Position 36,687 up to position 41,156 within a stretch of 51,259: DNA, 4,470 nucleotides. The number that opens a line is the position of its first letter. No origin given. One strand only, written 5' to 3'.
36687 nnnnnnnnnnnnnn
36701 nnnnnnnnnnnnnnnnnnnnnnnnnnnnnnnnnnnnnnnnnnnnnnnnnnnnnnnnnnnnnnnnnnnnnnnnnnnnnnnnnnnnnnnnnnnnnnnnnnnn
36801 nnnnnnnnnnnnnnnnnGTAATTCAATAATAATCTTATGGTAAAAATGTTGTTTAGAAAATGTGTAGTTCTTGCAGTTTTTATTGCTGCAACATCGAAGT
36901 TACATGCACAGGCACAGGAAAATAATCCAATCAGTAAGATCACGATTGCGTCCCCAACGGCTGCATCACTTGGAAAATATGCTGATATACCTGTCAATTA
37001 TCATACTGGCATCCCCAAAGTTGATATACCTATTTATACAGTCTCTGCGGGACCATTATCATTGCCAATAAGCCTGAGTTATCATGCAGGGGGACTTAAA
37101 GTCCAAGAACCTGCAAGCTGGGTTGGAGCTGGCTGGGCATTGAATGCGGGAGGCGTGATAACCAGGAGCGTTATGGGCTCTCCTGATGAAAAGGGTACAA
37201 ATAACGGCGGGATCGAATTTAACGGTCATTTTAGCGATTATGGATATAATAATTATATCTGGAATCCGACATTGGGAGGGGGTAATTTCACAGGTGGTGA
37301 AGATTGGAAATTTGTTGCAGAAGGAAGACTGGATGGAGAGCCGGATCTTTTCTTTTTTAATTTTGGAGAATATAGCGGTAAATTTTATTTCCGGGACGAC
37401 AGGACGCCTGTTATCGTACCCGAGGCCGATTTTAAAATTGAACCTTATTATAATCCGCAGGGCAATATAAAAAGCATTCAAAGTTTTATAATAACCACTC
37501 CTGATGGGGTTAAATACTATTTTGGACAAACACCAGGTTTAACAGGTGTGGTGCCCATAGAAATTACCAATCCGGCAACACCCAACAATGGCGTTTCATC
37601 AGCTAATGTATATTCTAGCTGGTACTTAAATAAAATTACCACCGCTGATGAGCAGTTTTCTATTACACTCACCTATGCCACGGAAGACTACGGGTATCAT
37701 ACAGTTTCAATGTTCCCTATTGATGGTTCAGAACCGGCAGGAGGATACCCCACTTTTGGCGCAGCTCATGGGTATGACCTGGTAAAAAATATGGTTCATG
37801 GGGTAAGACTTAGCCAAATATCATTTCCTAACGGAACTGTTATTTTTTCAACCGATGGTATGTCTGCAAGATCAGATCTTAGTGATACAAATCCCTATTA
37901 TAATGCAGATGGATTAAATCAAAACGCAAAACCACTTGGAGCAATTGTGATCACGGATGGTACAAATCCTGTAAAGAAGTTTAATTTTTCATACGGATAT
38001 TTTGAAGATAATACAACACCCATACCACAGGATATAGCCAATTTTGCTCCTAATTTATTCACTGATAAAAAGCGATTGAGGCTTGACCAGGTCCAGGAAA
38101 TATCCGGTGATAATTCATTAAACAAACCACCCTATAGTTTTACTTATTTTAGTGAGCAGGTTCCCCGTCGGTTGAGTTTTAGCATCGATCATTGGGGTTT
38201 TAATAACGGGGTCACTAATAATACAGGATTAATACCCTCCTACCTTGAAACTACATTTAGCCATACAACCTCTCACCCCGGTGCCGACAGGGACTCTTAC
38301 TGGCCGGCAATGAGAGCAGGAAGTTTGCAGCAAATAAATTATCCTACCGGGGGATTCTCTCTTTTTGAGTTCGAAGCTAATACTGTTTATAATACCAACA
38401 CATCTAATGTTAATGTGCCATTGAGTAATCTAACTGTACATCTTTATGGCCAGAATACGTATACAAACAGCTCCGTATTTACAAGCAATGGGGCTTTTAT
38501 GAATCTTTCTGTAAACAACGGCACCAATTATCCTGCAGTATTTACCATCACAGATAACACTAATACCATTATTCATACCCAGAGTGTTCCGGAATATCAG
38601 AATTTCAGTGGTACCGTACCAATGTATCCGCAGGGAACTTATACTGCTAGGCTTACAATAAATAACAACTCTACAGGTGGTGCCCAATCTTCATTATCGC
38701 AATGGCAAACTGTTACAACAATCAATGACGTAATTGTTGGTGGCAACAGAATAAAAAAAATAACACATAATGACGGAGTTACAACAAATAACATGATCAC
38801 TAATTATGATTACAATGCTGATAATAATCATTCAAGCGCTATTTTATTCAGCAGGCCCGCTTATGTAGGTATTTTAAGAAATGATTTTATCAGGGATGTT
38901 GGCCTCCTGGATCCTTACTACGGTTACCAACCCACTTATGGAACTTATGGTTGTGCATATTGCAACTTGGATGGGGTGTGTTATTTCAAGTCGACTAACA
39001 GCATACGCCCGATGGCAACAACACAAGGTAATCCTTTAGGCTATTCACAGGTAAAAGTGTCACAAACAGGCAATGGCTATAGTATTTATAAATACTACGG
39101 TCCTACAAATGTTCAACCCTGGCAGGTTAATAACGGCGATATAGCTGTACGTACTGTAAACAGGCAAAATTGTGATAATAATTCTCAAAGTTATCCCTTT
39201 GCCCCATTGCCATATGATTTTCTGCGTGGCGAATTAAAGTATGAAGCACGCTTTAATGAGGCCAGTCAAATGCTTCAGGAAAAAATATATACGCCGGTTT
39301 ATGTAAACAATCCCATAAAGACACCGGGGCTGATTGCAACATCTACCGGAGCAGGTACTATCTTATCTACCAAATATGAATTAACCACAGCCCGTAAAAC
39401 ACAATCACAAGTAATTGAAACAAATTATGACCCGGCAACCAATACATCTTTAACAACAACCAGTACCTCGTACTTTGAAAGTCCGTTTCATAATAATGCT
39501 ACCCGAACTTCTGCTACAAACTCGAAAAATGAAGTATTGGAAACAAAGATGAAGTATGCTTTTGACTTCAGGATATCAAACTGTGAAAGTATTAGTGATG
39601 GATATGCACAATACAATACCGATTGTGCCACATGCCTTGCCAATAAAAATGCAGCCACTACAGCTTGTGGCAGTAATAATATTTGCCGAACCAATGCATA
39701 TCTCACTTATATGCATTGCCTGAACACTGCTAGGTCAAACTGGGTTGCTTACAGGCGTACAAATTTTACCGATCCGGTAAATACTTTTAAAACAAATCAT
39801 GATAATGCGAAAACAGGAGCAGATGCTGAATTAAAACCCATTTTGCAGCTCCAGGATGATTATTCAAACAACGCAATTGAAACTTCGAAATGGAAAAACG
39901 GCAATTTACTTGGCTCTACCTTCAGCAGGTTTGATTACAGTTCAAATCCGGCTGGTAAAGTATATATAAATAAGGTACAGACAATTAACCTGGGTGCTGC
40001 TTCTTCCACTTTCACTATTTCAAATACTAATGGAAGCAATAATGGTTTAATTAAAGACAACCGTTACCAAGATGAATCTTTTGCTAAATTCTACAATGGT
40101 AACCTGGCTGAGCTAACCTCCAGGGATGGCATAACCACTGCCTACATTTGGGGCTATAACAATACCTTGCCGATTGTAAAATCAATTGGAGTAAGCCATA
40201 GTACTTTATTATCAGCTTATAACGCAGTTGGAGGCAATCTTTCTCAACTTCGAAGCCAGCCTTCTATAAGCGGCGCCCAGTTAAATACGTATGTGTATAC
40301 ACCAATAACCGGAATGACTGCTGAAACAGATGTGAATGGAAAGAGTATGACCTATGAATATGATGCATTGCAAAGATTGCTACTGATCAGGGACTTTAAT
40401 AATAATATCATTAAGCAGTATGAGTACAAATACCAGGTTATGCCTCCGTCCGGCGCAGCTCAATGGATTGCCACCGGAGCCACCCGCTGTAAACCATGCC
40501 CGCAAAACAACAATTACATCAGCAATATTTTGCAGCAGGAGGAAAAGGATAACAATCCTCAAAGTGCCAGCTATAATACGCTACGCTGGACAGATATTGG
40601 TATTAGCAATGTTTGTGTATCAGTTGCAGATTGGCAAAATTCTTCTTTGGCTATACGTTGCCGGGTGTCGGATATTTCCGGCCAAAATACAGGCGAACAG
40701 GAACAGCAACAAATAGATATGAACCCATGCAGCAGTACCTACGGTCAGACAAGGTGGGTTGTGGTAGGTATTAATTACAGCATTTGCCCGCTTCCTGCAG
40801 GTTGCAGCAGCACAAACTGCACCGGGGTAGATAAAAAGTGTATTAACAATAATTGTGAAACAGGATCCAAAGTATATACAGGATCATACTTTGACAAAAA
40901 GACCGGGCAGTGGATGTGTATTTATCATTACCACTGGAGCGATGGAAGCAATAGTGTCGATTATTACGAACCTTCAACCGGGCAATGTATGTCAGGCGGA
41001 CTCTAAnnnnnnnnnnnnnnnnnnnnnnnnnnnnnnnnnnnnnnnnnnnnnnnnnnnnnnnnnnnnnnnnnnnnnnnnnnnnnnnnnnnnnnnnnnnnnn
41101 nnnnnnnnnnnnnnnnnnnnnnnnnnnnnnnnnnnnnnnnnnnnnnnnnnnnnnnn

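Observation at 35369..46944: Sec-exported, two-chain RHS toxin system with its own barrel-like partner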

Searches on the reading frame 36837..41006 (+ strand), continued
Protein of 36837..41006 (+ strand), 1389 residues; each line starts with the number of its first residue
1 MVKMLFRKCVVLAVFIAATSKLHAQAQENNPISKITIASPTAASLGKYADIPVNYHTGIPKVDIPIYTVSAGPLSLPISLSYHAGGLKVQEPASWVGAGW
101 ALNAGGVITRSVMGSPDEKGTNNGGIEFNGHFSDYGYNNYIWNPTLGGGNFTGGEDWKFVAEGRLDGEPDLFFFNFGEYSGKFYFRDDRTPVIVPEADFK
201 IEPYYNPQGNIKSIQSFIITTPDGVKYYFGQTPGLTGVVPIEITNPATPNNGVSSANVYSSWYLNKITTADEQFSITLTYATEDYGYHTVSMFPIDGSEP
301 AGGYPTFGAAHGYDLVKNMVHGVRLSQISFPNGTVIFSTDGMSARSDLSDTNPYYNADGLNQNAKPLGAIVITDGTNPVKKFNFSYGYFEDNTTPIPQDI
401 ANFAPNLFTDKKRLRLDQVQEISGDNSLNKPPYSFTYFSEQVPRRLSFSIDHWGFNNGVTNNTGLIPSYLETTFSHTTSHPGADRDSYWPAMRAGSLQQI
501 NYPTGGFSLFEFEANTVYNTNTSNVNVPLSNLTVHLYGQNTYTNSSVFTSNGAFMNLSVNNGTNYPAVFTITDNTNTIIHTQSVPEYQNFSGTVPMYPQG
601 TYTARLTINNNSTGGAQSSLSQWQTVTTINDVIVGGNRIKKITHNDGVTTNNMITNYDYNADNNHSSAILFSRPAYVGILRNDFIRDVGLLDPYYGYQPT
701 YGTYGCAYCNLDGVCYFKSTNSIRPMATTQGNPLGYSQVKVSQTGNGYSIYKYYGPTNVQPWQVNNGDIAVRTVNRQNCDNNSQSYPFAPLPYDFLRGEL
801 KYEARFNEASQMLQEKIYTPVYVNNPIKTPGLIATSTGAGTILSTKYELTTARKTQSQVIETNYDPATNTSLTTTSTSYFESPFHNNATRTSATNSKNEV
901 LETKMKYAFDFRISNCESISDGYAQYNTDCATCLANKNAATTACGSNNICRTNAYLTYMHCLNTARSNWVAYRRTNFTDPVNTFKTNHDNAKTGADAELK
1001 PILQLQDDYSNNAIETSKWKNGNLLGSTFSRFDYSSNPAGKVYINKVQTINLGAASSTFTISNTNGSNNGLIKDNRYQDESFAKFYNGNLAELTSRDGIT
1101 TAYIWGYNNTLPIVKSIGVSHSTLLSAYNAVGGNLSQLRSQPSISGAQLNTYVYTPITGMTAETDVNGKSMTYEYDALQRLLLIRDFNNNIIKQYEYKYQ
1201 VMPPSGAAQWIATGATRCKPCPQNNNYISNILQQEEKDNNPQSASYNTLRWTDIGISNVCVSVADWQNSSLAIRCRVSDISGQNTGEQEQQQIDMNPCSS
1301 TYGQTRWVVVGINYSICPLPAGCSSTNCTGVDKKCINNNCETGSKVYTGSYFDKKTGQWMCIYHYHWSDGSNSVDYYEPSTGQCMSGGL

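Call 54: find_related_loci(query=A1, collection=metagenome_contigs, flank=10000)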
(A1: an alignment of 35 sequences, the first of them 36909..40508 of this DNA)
Query A1 (1200 aa) in metagenome_contigs; peptide patterns used: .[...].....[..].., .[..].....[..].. (x = any residue, [..] = any of these).
600 stretches matched a pattern (row limit reached: there are more); 575 encode a relative of the query (tblastn E <= 1e-3); the best 80 are kept; 80 distinct loci.
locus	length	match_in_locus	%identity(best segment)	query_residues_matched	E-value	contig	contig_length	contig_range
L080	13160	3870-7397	47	4-1194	0e+0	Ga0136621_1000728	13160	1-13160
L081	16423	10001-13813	49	2-1176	0e+0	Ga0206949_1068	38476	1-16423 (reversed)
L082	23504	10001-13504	46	4-1197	0e+0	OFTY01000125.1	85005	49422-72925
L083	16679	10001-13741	48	2-1176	0e+0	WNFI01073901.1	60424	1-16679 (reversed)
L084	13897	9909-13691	47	2-1176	0e+0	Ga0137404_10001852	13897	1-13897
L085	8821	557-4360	46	6-1195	0e+0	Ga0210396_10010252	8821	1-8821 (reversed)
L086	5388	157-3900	46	6-1176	0e+0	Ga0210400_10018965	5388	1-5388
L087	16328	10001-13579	44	4-1194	0e+0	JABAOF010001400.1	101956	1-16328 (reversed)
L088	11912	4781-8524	46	2-1176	0e+0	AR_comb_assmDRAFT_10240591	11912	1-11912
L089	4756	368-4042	47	8-1179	0e+0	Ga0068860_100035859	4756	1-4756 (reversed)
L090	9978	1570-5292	44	1-1176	0e+0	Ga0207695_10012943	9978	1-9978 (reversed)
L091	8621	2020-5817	45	6-1179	0e+0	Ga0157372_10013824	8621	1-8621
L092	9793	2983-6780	45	6-1179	0e+0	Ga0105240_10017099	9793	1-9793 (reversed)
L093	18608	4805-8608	46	7-1184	0e+0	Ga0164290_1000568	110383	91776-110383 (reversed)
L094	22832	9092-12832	44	3-1176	0e+0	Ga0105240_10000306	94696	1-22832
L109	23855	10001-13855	42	1-1184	0e+0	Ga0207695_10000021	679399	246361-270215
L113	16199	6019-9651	40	1-1200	0e+0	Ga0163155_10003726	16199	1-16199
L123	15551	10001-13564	39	10-1176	0e+0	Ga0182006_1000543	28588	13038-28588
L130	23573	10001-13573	63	1-1200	0e+0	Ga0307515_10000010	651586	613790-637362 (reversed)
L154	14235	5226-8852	33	10-1176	5e-109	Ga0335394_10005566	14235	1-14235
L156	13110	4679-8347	30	2-1176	6e-106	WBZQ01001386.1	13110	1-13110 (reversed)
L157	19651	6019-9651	40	1-1200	0e+0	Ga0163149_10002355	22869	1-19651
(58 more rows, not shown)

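Call 60: search_protein_families(library=pfam, proteins=[L156:3131-4552:+, L154:3569-5125:+, L078:461-919:+], max_evalue=0.1)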
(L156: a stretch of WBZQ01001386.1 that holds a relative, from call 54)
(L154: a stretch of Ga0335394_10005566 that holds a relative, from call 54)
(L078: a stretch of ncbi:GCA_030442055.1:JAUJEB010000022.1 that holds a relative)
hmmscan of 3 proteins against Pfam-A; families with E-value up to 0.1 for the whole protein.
L156:3131-4552:+ (473 aa): 1 family
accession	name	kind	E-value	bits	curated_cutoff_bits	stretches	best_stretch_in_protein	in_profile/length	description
PF18962.6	Por_Secre_tail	-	2.1e-05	25.2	27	1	399-471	3-75/75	Secretion system C-terminal sorting domain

L154:3569-5125:+ (518 aa): 1 family
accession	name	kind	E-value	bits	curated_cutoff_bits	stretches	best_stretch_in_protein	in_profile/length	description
PF18962.6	Por_Secre_tail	-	0.00067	20.3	27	1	446-517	4-75/75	Secretion system C-terminal sorting domain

L078:461-919:+ (152 aa): 2 families
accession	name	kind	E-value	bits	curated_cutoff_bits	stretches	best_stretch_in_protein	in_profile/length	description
PF22518.2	DUF6997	-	0.0019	18.8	27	1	21-108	13-99/175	Domain of unknown function (DUF6997)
PF04773.18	FecR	-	0.0056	17.5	24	1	62-99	31-68/97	FecR protein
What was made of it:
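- On T9SS cargo: The unrelated upstream gene of the fusion loci does have one (2.1e-05, call 60).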

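Call 96: search_protein_families(library=pfam, proteins=[L123:4478-5929:+, L123:5930-7873:+, L123:7876-9066:+, L123:9068-9613:+, L109:15058-16503:+, L091:5854-6474:+, L080:7760-8107:+], max_evalue=0.01)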
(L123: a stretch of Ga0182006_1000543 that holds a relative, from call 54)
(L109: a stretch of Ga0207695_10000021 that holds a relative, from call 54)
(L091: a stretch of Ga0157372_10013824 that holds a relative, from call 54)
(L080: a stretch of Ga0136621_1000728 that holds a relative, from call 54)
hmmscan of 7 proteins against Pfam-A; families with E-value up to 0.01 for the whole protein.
L123:4478-5929:+ (483 aa): 14 families
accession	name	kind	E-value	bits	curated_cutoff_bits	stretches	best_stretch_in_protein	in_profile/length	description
PF00437.27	T2SSE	-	2.1e-127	425.3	24.9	1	106-476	11-368/370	Type II/IV secretion system protein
PF05157.20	MshEN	-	1.1e-05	25.8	23.1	1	10-87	11-87/90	MshEN domain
PF25199.1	nSTAND_NTPase5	-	4.5e-05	23.7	34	1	234-287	37-91/145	Novel STAND NTPase 5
PF13191.12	AAA_16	-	0.0001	23.3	32.6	1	227-277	12-62/167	AAA ATPase domain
PF13555.12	AAA_29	-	0.00068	19.8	27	1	236-264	20-48/61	P-loop containing region of AAA domain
PF13401.12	AAA_22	-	0.00097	19.9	27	1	237-278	4-45/130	AAA domain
PF04851.21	ResIII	-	0.0013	19.1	22.5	1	231-274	16-61/164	Type III restriction enzyme, res subunit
PF13245.12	AAA_19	-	0.0015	19.2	25.1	1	237-310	10-78/134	AAA domain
PF13604.12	AAA_30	-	0.0043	17.2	27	1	234-307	14-80/191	AAA domain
PF13173.12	AAA_14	-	0.0057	17.1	27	0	238-331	2-86/129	AAA domain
PF20720.3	nSTAND3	-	0.0057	16.8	27.2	0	238-275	17-54/155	Novel STAND NTPase 3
PF13476.12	AAA_23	-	0.007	17.5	27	1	238-257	19-38/201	AAA domain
PF00005.33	ABC_tran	-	0.0081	17.2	25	0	237-293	10-62/137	ABC transporter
PF13086.12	AAA_11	-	0.0086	16.3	27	0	232-265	11-51/257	AAA domain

L123:5930-7873:+ (647 aa): 5 families
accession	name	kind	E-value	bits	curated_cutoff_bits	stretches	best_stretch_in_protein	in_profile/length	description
PF00263.26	Secretin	-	1.3e-35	123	27.5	1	480-646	1-168/169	Bacterial type II and III secretion system protein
PF03958.22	Secretin_N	-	0.00013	22.6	28.2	1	345-401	25-65/69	Bacterial type II/III secretion system short domain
PF07660.19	STN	-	0.00014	22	28.4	1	291-334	3-50/52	Secretin and TonB N terminus short domain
PF16344.10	FecR_C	-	0.0057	17.1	24.4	0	151-216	2-69/70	FecR, C-terminal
PF21305.2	type_II_gspD_N0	-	0.0074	16.6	27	0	272-302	5-35/71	GspD-like, N0 domain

L123:7876-9066:+ (396 aa): 0 families

L123:9068-9613:+ (181 aa): 1 family
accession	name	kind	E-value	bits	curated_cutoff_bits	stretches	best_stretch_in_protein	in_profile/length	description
PF13190.11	PDGLE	-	0.0068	16.6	27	0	13-91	3-82/102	PDGLE domain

L109:15058-16503:+ (481 aa): 2 families
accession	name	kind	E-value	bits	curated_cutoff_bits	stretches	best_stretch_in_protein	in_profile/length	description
PF17957.7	Big_7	-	2.4e-17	63.8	24.1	1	215-284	1-70/70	Bacterial Ig domain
PF07495.19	Y_Y_Y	-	0.00024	21.4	26.6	1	269-302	29-64/65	Y_Y_Y domain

L091:5854-6474:+ (206 aa): 0 families

L080:7760-8107:+ (115 aa): 0 families
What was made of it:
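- Tried and rejected: One locus sits behind a T2SS-type ATPase and secretin (call 96, n=1).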

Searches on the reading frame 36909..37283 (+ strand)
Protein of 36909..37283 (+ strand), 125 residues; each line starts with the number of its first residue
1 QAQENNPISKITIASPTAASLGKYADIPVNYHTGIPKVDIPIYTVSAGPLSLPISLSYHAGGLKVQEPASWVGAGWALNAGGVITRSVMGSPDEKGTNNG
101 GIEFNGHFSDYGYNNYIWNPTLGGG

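Call 77: search_solved_structures(query=A4, max_evalue=10, show_alignments=3)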
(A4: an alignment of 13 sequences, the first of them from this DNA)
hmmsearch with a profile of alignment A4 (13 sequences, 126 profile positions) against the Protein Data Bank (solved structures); distinct sequences matched with E-value up to 10: 1.
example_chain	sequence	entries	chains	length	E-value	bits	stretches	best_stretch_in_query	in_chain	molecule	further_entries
8ju3_A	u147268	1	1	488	0.26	14.6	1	66-100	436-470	Tail fiber protein S,Tail fiber protein S'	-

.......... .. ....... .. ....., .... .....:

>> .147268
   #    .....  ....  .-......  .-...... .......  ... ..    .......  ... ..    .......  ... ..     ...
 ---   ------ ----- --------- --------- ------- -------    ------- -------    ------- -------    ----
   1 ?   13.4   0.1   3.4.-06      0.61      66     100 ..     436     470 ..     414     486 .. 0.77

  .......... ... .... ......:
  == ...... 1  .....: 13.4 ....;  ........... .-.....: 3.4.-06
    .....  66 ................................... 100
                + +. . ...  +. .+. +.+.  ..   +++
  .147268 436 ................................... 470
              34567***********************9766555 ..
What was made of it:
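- On Tc toxin BC subcomplex: An N-terminal profile finds no TcB in PDB sequences (call 77).
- Tried and rejected: An N-terminal B profile did not find TcB (call 77).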

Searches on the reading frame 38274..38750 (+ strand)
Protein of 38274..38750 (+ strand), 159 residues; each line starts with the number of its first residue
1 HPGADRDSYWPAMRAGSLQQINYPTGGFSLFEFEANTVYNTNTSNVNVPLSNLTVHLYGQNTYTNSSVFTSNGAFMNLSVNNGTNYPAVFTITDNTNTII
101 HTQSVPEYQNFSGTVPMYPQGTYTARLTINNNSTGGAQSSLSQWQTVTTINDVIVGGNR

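Call 84: search_protein_families(library=pfam, proteins=[window:38274-38750:+], max_evalue=1)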
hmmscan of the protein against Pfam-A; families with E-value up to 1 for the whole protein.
window:38274-38750:+ (159 aa): 0 families
